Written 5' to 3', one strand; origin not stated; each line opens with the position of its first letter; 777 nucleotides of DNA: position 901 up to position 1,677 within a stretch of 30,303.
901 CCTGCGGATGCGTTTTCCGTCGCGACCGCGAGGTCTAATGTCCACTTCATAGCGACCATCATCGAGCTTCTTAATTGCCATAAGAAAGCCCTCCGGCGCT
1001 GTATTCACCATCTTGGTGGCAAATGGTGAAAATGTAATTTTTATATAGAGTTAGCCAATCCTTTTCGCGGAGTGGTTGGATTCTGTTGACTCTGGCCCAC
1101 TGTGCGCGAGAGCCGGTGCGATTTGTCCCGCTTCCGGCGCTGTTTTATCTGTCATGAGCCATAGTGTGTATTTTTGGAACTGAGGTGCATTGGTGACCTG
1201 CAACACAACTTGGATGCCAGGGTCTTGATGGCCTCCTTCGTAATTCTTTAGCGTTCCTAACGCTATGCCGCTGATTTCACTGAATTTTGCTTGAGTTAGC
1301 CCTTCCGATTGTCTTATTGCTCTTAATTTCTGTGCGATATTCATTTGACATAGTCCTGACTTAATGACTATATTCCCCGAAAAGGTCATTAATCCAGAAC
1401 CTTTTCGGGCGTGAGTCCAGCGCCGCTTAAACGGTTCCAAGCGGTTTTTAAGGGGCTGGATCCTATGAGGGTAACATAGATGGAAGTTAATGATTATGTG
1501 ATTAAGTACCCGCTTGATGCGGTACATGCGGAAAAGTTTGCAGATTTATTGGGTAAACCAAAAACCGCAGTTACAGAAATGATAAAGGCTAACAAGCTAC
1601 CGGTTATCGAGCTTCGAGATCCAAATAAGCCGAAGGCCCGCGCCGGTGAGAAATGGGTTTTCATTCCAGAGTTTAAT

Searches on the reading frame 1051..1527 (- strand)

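Call 97: search_protein_families(library=pfam, proteins=[window:1051-1527:-], max_evalue=0.001)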
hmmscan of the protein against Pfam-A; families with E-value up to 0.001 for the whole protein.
window:1051-1527:- (158 aa): 3 families
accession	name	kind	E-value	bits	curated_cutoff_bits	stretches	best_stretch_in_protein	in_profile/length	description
PF01381.28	HTH_3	-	6.1e-06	26.6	23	1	68-113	1-46/55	Helix-turn-helix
PF12844.13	HTH_19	-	2e-05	24.8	30.2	1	66-111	2-47/64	Helix-turn-helix domain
PF13560.12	HTH_31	-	0.00029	21.5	27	1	65-111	3-50/64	Helix-turn-helix domain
